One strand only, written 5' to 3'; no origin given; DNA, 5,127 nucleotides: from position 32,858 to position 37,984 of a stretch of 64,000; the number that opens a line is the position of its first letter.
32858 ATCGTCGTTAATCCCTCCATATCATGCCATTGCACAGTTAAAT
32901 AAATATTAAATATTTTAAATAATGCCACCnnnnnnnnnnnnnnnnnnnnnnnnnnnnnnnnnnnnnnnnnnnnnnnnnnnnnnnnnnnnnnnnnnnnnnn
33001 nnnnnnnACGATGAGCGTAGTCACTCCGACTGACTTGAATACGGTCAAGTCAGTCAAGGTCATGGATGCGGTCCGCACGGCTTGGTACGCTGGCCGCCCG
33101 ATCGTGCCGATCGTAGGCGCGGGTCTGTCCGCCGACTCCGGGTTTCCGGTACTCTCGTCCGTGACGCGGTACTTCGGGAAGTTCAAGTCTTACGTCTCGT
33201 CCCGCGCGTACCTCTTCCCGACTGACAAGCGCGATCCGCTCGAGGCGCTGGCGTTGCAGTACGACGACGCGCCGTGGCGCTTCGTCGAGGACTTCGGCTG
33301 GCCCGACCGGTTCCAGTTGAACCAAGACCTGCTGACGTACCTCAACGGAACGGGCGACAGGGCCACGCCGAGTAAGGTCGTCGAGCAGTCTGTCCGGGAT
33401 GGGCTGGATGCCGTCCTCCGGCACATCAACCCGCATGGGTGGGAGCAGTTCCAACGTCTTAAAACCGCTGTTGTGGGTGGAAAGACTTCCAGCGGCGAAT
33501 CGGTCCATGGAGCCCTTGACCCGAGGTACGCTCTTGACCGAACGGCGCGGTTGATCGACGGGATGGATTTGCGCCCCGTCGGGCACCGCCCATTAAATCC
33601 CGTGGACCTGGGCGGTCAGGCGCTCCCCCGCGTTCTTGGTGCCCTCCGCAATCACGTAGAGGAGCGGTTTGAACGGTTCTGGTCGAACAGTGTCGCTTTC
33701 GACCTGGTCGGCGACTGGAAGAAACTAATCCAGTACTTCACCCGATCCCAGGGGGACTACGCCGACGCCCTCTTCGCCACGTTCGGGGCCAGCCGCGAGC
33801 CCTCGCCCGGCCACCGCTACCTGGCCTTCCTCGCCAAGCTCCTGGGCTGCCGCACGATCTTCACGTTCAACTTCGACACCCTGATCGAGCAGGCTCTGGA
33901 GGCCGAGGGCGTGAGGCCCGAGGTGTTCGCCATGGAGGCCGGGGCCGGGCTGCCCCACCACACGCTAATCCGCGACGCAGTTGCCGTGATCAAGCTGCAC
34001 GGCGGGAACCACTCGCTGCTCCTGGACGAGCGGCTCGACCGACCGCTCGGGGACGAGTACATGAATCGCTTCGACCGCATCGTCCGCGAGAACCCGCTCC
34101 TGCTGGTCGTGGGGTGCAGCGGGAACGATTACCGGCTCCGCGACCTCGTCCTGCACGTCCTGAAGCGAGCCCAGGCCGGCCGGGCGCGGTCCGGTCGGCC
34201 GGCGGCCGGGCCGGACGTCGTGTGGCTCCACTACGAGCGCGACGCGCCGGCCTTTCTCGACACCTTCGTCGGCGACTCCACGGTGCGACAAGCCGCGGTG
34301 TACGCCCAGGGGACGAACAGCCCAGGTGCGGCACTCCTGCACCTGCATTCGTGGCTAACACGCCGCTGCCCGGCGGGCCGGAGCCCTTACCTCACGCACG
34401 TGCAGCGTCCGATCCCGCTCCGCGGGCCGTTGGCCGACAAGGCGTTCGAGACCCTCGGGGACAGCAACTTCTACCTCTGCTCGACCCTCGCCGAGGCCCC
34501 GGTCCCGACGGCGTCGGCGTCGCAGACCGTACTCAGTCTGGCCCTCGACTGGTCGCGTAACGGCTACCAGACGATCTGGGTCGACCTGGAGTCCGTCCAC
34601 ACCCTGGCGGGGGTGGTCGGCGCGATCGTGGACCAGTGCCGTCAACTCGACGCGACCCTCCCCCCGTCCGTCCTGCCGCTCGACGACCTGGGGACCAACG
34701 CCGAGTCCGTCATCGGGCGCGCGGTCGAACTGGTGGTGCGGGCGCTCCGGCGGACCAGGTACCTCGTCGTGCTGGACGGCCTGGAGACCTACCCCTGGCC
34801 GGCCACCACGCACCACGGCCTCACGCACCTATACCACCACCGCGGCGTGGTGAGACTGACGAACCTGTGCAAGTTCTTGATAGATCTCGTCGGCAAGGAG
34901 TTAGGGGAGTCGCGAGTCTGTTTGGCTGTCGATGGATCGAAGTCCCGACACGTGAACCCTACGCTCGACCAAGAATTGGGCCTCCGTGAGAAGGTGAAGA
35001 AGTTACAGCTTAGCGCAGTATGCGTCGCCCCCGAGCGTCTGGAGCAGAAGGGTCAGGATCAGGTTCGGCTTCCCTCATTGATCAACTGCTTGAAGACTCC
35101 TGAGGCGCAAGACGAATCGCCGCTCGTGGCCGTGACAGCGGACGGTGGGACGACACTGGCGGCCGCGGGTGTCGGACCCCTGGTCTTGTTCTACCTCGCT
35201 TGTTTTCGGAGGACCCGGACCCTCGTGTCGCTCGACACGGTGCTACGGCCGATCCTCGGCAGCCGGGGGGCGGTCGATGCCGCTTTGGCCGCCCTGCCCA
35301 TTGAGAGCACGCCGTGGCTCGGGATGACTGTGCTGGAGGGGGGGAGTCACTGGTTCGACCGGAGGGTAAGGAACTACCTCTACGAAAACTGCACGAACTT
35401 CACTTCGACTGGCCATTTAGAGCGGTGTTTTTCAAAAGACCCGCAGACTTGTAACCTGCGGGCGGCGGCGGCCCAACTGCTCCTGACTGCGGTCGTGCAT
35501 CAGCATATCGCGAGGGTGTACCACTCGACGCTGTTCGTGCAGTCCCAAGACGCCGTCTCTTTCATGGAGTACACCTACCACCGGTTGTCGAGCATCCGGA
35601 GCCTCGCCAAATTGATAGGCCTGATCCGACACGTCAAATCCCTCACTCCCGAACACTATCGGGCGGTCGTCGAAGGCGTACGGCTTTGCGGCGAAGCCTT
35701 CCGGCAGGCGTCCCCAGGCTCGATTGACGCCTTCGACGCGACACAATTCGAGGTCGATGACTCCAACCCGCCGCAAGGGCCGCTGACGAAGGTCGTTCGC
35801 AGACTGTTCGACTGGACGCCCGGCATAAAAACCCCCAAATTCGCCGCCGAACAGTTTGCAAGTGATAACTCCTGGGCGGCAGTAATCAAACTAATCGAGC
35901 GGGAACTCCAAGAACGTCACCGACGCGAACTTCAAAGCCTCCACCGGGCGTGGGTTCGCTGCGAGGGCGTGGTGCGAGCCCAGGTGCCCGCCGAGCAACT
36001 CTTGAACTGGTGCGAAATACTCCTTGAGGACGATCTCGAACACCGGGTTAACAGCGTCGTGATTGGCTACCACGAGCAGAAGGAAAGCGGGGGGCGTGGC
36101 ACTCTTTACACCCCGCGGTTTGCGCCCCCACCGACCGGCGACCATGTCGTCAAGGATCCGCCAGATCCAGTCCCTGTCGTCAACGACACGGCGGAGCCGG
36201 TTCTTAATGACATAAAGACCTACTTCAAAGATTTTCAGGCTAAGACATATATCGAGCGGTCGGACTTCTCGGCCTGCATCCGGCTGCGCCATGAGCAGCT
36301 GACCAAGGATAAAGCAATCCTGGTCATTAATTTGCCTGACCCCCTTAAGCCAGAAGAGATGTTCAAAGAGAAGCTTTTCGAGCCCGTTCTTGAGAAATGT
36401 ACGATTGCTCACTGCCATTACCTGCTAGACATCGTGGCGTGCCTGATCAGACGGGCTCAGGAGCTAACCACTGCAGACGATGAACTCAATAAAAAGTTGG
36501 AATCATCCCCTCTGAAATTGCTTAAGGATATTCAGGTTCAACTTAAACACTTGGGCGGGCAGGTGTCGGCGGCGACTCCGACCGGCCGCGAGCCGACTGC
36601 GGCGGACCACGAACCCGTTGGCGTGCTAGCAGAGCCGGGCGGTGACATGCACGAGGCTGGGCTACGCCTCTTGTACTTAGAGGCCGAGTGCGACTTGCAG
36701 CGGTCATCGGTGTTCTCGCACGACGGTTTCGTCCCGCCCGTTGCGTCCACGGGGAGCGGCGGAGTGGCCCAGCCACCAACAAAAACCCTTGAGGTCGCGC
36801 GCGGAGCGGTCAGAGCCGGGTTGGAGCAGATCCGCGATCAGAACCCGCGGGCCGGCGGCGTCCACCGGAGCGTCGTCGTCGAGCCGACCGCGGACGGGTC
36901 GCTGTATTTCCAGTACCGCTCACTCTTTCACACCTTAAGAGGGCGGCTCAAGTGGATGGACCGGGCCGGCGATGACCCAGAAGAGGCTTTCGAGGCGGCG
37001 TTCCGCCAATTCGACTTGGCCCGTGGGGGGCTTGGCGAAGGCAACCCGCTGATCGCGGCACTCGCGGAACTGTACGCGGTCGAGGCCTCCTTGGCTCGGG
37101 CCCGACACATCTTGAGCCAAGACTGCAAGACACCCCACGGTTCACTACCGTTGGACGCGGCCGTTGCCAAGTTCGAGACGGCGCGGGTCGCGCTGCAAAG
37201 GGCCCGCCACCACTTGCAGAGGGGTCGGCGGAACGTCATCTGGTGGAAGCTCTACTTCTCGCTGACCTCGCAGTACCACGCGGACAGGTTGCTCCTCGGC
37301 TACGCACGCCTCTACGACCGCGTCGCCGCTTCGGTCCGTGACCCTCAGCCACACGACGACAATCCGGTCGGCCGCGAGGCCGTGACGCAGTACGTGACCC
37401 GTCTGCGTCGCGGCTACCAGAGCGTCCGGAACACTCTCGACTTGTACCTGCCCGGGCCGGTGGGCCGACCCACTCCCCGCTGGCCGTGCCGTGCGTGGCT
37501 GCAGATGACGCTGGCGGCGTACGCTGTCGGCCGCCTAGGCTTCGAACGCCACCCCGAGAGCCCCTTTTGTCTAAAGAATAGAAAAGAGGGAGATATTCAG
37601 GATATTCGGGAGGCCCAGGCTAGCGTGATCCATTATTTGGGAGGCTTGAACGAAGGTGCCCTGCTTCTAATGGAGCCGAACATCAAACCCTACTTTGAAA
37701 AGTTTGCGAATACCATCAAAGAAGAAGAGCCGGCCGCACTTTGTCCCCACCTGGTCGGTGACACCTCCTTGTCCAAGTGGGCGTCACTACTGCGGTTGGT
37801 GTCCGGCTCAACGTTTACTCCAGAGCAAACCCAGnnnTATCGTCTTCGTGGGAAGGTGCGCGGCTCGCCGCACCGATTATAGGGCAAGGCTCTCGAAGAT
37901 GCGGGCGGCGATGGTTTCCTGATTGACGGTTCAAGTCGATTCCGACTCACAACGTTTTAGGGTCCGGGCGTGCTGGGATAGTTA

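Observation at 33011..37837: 1600-aa SIR2 protein whose STAND-like module has no recognisable Walker A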

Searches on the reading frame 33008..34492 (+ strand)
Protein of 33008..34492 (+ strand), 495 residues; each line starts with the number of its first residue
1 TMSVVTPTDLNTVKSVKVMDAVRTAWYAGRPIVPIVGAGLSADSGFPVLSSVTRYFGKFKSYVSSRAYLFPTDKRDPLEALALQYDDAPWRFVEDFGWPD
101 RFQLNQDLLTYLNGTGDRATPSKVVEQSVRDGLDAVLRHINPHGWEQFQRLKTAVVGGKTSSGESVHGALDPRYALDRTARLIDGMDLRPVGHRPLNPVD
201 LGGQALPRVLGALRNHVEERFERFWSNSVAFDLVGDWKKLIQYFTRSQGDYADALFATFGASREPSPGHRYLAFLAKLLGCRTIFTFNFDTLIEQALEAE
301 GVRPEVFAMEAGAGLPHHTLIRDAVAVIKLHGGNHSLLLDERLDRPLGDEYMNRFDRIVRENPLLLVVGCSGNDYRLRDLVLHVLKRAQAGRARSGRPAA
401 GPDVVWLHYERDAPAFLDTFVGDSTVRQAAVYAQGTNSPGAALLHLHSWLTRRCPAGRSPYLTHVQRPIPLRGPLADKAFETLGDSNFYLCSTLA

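Call 30: predict_structure(alignment_id=A3)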
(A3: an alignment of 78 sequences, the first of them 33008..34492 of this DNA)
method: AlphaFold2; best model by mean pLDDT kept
length: 495 residues; sequences in the alignment: 78
mean_pLDDT: 86.1   pTM: 0.84
mean pLDDT of the five models: 86.1, 85.0, 84.5, 84.1, 83.1
residues with pLDDT >= 90: 330; 70-90: 84; 50-70: 47; < 50: 34
segments of 3 or more residues with pLDDT < 50: 1-3, 471-495
pLDDT, mean of each block of 10 residues (from residue 1): 54 88 97 97 93 97 96 89 97 97 95 89 94 97 97 93 89 77 56 53 81 93 91 95 94 93 94 97 95 97 93 87 95 71 84 97 97 93 95 91 94 91 67 93 94 84 61 47 39 36
secondary structure, 60 per line:
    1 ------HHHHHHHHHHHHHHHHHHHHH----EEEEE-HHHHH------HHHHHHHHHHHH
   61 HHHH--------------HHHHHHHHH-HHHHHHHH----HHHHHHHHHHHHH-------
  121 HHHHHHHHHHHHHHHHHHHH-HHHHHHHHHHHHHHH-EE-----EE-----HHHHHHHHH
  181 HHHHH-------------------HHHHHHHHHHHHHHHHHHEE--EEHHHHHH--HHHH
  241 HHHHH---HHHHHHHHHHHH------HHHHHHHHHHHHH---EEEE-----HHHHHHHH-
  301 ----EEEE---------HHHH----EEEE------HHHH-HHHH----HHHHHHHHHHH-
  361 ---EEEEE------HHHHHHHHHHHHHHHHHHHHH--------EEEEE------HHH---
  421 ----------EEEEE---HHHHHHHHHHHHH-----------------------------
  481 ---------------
elements in order: H7-27 E32-36 H38-42 H49-64 H79-87 H89-96 H101-113 H121-140 H142-156 H172-185 H205-222 H229-234 H237-245 H249-260 H267-279 E283-286 H292-299 E305-308 H318-321 E326-329 H336-339 H341-344 H349-359 E364-368 H375-395 E404-408 E431-435 H439-451

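Call 35: fold_search(model_id=the predicted structure, library=pdb)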
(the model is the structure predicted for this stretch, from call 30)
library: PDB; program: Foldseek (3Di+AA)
matches with E <= 10: 495; with E <= 0.001: 27
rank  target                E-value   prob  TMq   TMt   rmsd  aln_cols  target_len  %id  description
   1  8y80_E                1.2e-06  1.00  0.37  0.33  13.1       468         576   13  Cryo-EM structure of the tetrameric SPARSA gRNA-ssDNA complex (released 2024-10-16)
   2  9v12_i                8.3e-06  1.00  0.34  0.56  11.7       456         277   13  Helical structure of KomBCMUT in complex with dITP and NAD (released 2025-12-24)
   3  9v0g_E                3.9e-05  1.00  0.33  0.54  13.2       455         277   15  Helical structure of KomBC Complex (released 2025-12-17)
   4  8jkz_A                4.8e-05  1.00  0.34  0.30  14.9       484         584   14  Cryo-EM structure of the prokaryotic SPARSA system complex (released 2024-01-24)
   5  8zsi_E                6.8e-05  1.00  0.35  0.60  11.8       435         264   14  CryoEM Helical Structure of HAM-SIR2 with dITP and NAD fragment (released 2025-12-10)
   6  8jl0_A                9.6e-05  1.00  0.36  0.32  15.1       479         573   13  Cryo-EM structure of the prokaryotic SPARSA system complex (released 2024-01-24)
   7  8zsf_A                1.4e-04  1.00  0.33  0.56  14.2       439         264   13  CryoEM Helical Structure of KomC (released 2025-12-10)
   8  9xvc_E                2.1e-04  1.00  0.35  0.62  11.3       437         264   12  Cryo-EM Helical Structure of the dITP-KomBC(H146N) Complex with NAD Fragments (released 2026-01-21)
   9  8y80_I                3.2e-04  1.00  0.25  0.26   7.2       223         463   21  Cryo-EM structure of the tetrameric SPARSA gRNA-ssDNA complex (released 2024-10-16)
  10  7uxt_B                3.4e-04  1.00  0.28  0.29   7.1       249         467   19  Crystal structure of ligand-free SeThsA (released 2022-09-07)
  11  8wc0_B                3.4e-04  1.00  0.27  0.28  13.9       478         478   12  Crystal structure of EcThsA (released 2024-09-18)
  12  8wc0_A                3.5e-04  1.00  0.26  0.27  10.5       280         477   19  Crystal structure of EcThsA (released 2024-09-18)
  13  8suw_B                3.7e-04  0.99  0.28  0.33  16.7       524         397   12  E. coli SIR2-HerA complex (dodecamer SIR2 bound 4 protomers of HerA) (released 2024-03-27)
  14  8k9a_A                3.9e-04  1.00  0.33  0.18  11.7       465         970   10  Cryo-EM structure of DSR2-DSAD1 state 2 (released 2024-05-01)
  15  8k9a_D                4.3e-04  1.00  0.32  0.18  10.7       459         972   10  Cryo-EM structure of DSR2-DSAD1 state 2 (released 2024-05-01)
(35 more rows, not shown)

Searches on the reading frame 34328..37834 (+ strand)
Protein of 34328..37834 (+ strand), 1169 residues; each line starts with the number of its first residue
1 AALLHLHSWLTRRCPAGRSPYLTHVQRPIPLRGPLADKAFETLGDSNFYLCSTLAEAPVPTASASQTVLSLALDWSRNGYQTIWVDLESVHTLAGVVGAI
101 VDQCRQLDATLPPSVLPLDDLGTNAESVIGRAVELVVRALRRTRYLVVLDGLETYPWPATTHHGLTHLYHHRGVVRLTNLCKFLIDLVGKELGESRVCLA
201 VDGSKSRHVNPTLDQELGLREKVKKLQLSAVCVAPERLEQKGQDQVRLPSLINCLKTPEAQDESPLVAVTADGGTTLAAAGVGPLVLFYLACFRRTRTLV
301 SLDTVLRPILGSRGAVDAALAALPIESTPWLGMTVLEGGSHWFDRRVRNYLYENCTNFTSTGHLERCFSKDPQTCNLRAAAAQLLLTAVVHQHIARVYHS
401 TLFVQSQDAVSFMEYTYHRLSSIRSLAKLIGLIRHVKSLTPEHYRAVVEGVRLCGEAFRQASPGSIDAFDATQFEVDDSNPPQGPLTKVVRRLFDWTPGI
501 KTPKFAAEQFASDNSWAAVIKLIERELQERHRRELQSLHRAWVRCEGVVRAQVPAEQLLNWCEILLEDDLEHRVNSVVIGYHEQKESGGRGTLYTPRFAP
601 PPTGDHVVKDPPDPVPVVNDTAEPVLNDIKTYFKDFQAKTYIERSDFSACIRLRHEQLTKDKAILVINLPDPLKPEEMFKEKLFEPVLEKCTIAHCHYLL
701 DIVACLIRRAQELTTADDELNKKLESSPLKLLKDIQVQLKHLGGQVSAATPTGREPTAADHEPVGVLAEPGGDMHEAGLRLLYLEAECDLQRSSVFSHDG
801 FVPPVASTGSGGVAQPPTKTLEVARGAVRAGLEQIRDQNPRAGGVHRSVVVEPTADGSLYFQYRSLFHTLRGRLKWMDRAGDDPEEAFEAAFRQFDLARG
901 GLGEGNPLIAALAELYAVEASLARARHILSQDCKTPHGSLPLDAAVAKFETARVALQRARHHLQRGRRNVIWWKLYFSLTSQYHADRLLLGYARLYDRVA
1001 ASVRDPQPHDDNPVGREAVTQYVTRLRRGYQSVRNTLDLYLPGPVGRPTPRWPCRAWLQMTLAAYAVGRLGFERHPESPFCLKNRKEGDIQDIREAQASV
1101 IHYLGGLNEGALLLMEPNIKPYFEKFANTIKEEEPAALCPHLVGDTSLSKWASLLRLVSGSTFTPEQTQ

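Call 28: predict_structure(alignment_id=A2)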
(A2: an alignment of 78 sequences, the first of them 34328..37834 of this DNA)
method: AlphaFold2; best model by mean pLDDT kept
length: 1169 residues; sequences in the alignment: 78
mean_pLDDT: 85.6   pTM: 0.91
mean pLDDT of the five models: 85.6, 83.5, 83.1, 82.2, 82.0
residues with pLDDT >= 90: 676; 70-90: 300; 50-70: 176; < 50: 17
segments of 3 or more residues with pLDDT < 50: 809-813
pLDDT, mean of each block of 10 residues (from residue 1): 85 91 91 65 86 74 87 91 96 95 93 85 86 95 96 94 88 93 96 96 73 81 94 70 66 62 74 56 90 92 93 91 70 87 90 92 94 95 96 96 96 97 97 95 95 91 76 69 64 82 61 84 93 95 93 94 96 96 86 90 58 80 95 96 94 90 57 64 71 94 95 90 89 95 87 59 58 93 97 91 61 69 96 88 81 86 97 86 86 97 91 98 92 71 95 97 92 97 97 90 76 74 96 94 77 93 93 79 73 86 95 87 86 67 75 85 54
secondary structure, 60 per line:
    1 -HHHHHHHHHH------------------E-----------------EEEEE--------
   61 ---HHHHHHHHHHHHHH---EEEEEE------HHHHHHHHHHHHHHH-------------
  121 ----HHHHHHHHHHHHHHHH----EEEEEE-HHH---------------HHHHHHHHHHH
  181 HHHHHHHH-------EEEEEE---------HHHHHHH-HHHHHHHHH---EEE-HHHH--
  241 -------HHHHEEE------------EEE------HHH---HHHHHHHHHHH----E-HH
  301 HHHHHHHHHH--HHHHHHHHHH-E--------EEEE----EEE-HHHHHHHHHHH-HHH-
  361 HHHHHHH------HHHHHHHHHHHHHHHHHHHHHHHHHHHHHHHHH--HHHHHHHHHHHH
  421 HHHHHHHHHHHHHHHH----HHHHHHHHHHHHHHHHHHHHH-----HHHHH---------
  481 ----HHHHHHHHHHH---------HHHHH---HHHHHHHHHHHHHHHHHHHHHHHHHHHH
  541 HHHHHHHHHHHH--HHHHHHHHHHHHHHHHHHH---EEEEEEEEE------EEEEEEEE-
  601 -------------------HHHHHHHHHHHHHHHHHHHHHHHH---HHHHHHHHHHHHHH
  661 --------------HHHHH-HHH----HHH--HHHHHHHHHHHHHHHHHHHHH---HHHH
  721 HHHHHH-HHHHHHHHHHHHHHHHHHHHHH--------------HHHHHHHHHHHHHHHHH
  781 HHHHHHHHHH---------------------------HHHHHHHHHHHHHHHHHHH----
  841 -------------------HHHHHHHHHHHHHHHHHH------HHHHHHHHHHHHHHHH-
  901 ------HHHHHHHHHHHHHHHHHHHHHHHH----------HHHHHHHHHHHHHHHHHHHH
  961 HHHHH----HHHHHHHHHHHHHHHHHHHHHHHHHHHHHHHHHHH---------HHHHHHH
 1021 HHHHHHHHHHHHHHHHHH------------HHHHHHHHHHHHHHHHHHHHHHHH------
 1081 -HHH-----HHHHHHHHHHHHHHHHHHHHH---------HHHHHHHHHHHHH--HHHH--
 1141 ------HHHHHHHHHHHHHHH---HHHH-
elements in order (helices of 4 or more, strands of 3 or more residues): H2-11 E48-52 H64-77 E81-86 H93-107 H125-140 E145-150 H170-188 E196-201 H211-217 H219-227 E231-233 H235-238 H248-251 E252-254 E267-269 H282-292 H299-310 H313-322 E333-336 E341-343 H345-355 H361-367 H374-406 H409-436 H441-461 H467-471 H485-495 H505-509 H513-552 H555-573 E577-585 E592-599 H620-643 H647-660 H675-679 H693-713 H717-726 H728-749 H764-790 H818-836 H860-877 H884-899 H907-930 H941-965 H970-1004 H1014-1038 H1051-1074 H1090-1110 H1120-1132 H1135-1138 H1147-1161 H1165-1168

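Call 31: fold_search(model_id=the predicted structure, library=pdb)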
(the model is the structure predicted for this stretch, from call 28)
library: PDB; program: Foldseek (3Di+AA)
matches with E <= 10: 370; with E <= 0.001: 0
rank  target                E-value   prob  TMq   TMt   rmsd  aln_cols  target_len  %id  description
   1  9hvq_Q                2.2e-03  0.47  0.08  0.09  29.7       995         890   11  Structure of the transcribing Pol II-DSIF-PAF-SPT6-RECQL5 complex (released 2025-07-16)
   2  4buj_F                6.1e-03  0.47  0.11  0.10  40.0      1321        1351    8  Crystal structure of the S. cerevisiae Ski2-3-8 complex (released 2013-08-28)
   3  6vaa_A                6.8e-03  0.38  0.10  0.10  29.1      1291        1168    9  Structure of the Fanconi Anemia ID complex bound to ICL DNA (released 2020-03-18)
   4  9rtt_Q                9.6e-03  0.47  0.10  0.12  28.6      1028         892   10  Activated Elongation Complex with IWS1 and ELOF1 (released 2025-09-03)
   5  2xwu_B                9.6e-03  0.41  0.11  0.13  26.3      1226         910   10  CRYSTAL STRUCTURE OF IMPORTIN 13 - UBC9 COMPLEX (released 2010-12-29)
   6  9hn0_B                9.9e-03  0.63  0.14  0.11  34.4      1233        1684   12  Cryo-EM structure of human separase bound to SCC1 (310-550 aa) (released 2025-09-03)
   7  3s51_D                1.3e-02  0.44  0.13  0.14  33.5      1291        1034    9  Structure of FANCI (released 2011-07-27)
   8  8pkp_O                1.6e-02  0.69  0.13  0.18  22.7       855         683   10  Cryo-EM structure of the apo Anaphase-promoting complex/cyclosome (APC/C) at 3.2 Angstrom resolution (released 2023-07-19)
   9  9l4b_A                1.8e-02  0.35  0.10  0.09  27.1      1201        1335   10  Kinase domain of ATR bound with RP-3500 (released 2025-05-21)
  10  7t7c_A                2.0e-02  0.33  0.09  0.09  30.4       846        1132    9  The hexagonal organization of Munc13-1 C1-C2B-MUN-C2C domains between lipid bilayers (released 2022-02-09)
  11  7tjj_E                2.3e-02  1.00  0.12  0.27   6.8       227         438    7  S. cerevisiae ORC bound to 84 bp ARS1 DNA and Cdc6 (state 1) with docked Orc6 N-terminal domain (released 2022-10-05)
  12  7tbm_c2               2.6e-02  0.60  0.13  0.18  24.8       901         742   10  Composite structure of the dilated human nuclear pore complex (NPC) generated with a 37A in situ cryo-ET map of CD4+  (released 2022-06-15)
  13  7tbm_c1               2.6e-02  0.60  0.13  0.18  24.8       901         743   10  Composite structure of the dilated human nuclear pore complex (NPC) generated with a 37A in situ cryo-ET map of CD4+  (released 2022-06-15)
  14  4c0o_A                2.8e-02  0.44  0.13  0.15  26.2      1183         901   10  Transportin 3 in complex with phosphorylated ASF/SF2 (released 2014-01-22)
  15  4m57                  2.9e-02  0.30  0.09  0.13  23.9       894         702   10  Crystal structure of the pentatricopeptide repeat protein PPR10 from maize (released 2013-10-30)
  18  8qyz_C                3.9e-02  0.20  0.10  0.11  27.6      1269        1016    9  Crystal structure of hiNES2 in complex with Xpo1 and RanGTP (released 2024-11-06)
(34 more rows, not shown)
